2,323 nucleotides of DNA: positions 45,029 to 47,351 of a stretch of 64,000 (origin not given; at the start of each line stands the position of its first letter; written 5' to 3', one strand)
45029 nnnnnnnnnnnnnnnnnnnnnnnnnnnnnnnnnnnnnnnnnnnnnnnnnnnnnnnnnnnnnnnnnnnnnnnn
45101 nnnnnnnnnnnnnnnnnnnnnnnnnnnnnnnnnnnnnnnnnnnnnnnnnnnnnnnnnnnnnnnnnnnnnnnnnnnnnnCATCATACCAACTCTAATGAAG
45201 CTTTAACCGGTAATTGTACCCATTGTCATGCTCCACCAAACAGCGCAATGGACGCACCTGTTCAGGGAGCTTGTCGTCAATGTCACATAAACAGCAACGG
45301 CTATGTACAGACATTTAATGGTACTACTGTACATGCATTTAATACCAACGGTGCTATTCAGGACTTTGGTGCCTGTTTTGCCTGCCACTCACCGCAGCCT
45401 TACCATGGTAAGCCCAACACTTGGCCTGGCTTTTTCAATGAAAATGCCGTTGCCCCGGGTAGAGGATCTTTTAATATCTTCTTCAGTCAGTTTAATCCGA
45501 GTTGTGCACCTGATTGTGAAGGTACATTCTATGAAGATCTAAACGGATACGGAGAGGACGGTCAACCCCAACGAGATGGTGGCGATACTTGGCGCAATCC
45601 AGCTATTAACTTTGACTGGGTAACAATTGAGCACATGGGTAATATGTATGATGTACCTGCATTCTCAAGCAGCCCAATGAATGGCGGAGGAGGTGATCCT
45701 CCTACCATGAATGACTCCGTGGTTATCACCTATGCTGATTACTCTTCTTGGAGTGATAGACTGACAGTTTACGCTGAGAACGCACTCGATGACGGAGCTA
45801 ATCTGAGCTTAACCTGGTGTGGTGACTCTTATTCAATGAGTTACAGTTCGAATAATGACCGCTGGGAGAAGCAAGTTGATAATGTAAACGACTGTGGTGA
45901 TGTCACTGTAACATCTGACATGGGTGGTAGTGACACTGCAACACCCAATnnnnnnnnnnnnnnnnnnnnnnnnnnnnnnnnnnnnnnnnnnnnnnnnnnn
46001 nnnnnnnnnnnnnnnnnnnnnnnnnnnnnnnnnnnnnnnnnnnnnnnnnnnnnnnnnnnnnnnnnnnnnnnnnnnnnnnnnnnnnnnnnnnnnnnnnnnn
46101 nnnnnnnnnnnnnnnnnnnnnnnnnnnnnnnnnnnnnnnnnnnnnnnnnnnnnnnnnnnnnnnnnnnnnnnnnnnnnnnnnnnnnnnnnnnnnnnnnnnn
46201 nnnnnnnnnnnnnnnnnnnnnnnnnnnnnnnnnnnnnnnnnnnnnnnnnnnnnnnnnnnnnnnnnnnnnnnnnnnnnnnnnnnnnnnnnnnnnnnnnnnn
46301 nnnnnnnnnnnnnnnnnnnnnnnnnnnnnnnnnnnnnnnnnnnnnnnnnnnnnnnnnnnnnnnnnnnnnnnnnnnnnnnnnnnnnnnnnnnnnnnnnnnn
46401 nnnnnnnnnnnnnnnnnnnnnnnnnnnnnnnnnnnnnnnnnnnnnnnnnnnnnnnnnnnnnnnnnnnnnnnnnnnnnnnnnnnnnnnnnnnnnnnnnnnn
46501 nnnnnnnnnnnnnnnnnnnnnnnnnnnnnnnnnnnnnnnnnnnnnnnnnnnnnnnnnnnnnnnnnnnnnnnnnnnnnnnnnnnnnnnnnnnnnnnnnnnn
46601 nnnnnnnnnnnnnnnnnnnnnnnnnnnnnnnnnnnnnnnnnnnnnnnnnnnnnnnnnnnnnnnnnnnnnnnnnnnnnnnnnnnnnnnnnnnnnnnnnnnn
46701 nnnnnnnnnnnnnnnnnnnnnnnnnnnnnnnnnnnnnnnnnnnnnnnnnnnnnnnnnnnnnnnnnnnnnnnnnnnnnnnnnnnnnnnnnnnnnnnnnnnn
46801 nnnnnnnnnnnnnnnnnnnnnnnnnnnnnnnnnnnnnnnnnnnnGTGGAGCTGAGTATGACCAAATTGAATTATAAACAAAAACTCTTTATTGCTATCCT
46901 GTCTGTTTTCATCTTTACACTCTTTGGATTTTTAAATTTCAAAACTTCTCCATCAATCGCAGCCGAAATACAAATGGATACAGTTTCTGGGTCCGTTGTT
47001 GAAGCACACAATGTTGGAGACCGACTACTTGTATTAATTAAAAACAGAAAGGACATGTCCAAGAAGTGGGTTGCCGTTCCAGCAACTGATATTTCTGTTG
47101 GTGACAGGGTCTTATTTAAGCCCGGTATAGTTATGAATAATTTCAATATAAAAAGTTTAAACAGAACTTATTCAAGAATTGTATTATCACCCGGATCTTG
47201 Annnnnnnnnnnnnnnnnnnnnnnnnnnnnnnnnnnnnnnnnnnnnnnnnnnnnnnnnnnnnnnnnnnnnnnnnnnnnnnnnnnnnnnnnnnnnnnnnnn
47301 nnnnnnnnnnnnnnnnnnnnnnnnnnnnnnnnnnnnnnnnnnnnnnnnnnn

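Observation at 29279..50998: T2SS-type machine placed directly upstream of two sigma54-driven giant multihaem cytochrome cassettes: candidate dedicated extracellular electron-transfer export locus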

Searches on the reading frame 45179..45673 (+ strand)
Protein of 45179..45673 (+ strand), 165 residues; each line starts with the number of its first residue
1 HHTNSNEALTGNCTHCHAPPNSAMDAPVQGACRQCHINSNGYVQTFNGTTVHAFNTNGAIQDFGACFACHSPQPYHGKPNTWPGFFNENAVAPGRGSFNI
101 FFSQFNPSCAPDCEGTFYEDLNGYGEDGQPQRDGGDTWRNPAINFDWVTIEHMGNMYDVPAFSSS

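Call 25: find_related_loci(query=A1, collection=genome_contigs, flank=10000)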
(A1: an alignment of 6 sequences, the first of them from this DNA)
Query A1 (165 aa) in genome_contigs; peptide patterns used: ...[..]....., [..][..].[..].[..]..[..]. (x = any residue, [..] = any of these).
43 stretches matched a pattern; 21 encode a relative of the query (tblastn E <= 1e-3); 20 distinct loci.
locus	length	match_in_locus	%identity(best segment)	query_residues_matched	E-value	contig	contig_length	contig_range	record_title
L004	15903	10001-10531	49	1-162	5e-47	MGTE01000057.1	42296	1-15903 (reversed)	MAG: Deltaproteobacteria bacterium RIFOXYD12_FULL_57_12 rifoxyd3_full_scaffold_278, whole genome shotgun sequence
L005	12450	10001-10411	52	2-149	5e-44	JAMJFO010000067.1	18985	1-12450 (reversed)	MAG: Desulfobulbaceae bacterium isolate B4-01 NODE_67_length_18985_cov_7.353407, whole genome shotgun sequence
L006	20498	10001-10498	46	2-165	1e-42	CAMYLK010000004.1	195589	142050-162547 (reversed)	MAG: uncultured Desulfobulbaceae bacterium isolate FCS_M_Desulfobacterota_12 genome assembly, contig: NODE_7_length_1955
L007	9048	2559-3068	46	1-162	1e-41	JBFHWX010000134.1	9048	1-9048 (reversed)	MAG: Desulfobulbales bacterium isolate Mix_sand09.2021.07.Z.39 k141_2711320_length_9048_cov_13.2664, whole genome shotgu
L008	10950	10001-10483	45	2-162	2e-39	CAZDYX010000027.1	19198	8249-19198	MAG TPA_asm: uncultured Desulfobulbia bacterium isolate binchicken_co266_215 genome assembly, contig: NODE_4649_length_1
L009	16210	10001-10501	41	2-165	8e-39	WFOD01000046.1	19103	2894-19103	MAG: Deltaproteobacteria bacterium isolate S012_135 k151_167520, whole genome shotgun sequence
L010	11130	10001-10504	45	1-162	2e-36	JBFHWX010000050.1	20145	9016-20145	MAG: Desulfobulbales bacterium isolate Mix_sand09.2021.07.Z.39 k141_2688348_length_20145_cov_12.5405, whole genome shotg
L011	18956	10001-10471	46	1-164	1e-35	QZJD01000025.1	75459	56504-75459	MAG: Desulfobulbus sp. isolate SURF_48 Ga0104751_1000358, whole genome shotgun sequence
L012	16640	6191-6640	41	2-165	5e-29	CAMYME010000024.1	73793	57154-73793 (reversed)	MAG: uncultured Desulfuromonadales bacterium isolate FO_M_Desulfobacterota_24.1 genome assembly, contig: scaffold_501, w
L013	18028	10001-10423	41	2-162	1e-27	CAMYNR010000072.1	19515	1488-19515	MAG: uncultured Desulfuromonadales bacterium isolate FO_M_Desulfobacterota_21 genome assembly, contig: scaffold_2435, wh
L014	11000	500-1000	40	2-162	2e-27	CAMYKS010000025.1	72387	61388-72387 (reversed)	MAG: uncultured Desulfobulbaceae bacterium isolate FCS_M_Desulfobacterota_11 genome assembly, contig: scaffold_756, whol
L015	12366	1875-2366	37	2-162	3e-25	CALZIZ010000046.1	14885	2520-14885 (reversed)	MAG: uncultured Desulfuromonadales bacterium isolate FO_M_Desulfobacterota_25 genome assembly, contig: scaffold_3059, wh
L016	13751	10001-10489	35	2-162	2e-24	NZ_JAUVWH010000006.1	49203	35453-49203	MAG: Geoalkalibacter sp. isolate CSMAG_1185 CSMAG_1185_k127_590085_length_49203_cov_123.4666, whole genome shotgun seque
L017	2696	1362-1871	35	2-162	5e-23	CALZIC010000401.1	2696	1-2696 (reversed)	MAG: uncultured Desulfuromonadales bacterium isolate FO_M_Desulfobacterota_26 genome assembly, contig: scaffold_39839, w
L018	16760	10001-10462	34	11-162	2e-22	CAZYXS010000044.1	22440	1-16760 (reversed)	MAG TPA_asm: uncultured Desulfuromonadales bacterium isolate SRP257756_co1_189 genome assembly, contig: NODE_1774_length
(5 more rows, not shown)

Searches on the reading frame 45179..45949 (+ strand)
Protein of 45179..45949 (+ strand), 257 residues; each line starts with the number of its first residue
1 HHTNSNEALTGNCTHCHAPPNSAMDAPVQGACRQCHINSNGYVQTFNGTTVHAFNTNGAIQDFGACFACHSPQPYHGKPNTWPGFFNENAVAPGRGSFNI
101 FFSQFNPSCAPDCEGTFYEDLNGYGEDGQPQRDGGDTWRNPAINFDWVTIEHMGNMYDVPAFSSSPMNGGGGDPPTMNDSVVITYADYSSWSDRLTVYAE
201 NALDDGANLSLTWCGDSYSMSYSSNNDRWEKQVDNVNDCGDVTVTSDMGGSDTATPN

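Call 19: find_homologous_proteins(query=window:45179-45949:+, max_evalue=0.001)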
Query seq(257 aa) (257 aa): 4 proteins with E <= 0.001 among 72 candidates.
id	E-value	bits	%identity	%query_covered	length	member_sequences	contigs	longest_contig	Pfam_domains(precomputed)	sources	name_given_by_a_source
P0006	7.1e-82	293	51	99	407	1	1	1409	PF14537.12,PF14522.12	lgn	-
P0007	4.3e-32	130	45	63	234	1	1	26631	PF14522.12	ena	-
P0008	1.6e-30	124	54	43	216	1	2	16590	PF01833.31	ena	-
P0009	6.1e-21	93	43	55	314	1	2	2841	-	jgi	-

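Call 20: find_encoding_contigs(protein=P0007, flank=10000, max_places=4)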
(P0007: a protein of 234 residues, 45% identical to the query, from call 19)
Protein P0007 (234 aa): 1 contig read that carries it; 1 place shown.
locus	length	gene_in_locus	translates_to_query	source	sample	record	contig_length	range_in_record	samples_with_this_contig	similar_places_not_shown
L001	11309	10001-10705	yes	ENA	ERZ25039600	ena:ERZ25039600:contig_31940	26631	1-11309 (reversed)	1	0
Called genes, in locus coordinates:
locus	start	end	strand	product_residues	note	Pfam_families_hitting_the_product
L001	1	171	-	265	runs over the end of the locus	PF06035:Peptidase_C93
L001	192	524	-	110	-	PF01594:AI-2E_transport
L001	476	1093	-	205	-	PF01594:AI-2E_transport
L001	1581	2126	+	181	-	-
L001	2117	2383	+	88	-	PF01063:Aminotran_4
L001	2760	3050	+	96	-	PF00166:Cpn10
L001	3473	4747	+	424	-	-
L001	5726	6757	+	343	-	PF14522:Cytochrome_C7 (faint)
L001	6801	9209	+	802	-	PF02085:Cytochrom_CIII (faint), PF14522:Cytochrome_C7 (faint), PF14537:Cytochrom_c3_2 (faint)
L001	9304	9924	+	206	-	PF14522:Cytochrome_C7 (faint)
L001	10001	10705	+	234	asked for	PF14522:Cytochrome_C7 (faint)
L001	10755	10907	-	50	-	-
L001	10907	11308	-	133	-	?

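Call 21: find_encoding_contigs(protein=P0008, flank=10000, max_places=4)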
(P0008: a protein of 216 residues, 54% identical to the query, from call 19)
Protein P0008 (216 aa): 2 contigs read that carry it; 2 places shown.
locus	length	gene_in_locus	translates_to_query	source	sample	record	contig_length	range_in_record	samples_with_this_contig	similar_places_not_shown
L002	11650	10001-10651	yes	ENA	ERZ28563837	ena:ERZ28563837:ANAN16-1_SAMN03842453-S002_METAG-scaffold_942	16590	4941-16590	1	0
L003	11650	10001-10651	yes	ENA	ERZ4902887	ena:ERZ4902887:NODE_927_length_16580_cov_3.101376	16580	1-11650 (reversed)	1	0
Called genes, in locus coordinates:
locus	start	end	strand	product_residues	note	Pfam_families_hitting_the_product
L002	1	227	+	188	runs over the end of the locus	-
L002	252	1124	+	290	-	-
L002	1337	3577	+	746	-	PF21305:type_II_gspD_N0, PF03958:Secretin_N (weak), PF00263:Secretin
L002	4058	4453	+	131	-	-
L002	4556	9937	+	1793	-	PF02085:Cytochrom_CIII (faint), PF14537:Cytochrom_c3_2 (faint), PF14522:Cytochrome_C7 (weak), PF09699:Paired_CXXCH_1 (weak), PF14522:Cytochrome_C7 (weak), PF22113:Mtrc-MtrF_II-IV_dom (weak), PF14522:Cytochrome_C7 (weak)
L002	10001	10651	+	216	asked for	PF01833:TIG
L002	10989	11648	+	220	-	?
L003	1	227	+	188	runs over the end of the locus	-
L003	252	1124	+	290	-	-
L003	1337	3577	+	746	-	PF21305:type_II_gspD_N0, PF03958:Secretin_N (weak), PF00263:Secretin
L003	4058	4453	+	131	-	-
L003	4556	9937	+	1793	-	PF02085:Cytochrom_CIII (faint), PF14537:Cytochrom_c3_2 (faint), PF14522:Cytochrome_C7 (weak), PF09699:Paired_CXXCH_1 (weak), PF14522:Cytochrome_C7 (weak), PF22113:Mtrc-MtrF_II-IV_dom (weak), PF14522:Cytochrome_C7 (weak)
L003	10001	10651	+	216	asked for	PF01833:TIG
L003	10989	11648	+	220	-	?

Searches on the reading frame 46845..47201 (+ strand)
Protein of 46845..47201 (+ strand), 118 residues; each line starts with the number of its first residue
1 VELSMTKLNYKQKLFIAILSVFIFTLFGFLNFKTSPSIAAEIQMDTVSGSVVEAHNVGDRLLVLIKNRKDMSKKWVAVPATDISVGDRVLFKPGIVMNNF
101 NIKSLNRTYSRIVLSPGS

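Call 11: search_protein_families(library=pfam, proteins=[window:46845-47201:+], max_evalue=0.01)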
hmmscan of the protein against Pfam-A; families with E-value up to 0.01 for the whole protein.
window:46845-47201:+ (118 aa): 0 families

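Call 16: list_cluster_members(proteins=[P0001, window:46845-47201:+, window:41555-45952:+, window:47228-50917:+, window:37968-40148:+, window:37093-37869:+, window:30026-31708:+])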
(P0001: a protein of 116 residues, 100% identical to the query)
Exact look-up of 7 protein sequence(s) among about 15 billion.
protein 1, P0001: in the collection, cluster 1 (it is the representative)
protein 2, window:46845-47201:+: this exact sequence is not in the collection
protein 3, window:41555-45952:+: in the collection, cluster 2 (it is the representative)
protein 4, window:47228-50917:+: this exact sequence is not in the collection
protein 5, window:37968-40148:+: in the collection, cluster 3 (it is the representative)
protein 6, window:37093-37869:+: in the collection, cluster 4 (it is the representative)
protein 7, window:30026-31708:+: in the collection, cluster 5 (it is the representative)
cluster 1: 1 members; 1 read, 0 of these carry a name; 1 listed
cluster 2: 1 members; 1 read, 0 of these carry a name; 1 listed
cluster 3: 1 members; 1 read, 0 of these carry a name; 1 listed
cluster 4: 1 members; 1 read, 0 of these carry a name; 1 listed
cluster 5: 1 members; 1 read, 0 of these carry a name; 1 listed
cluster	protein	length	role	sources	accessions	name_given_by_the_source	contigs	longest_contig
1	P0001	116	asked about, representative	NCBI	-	-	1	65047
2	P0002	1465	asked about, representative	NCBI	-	-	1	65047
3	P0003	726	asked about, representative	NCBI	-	-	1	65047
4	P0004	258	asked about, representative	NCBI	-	-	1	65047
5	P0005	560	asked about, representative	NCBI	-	-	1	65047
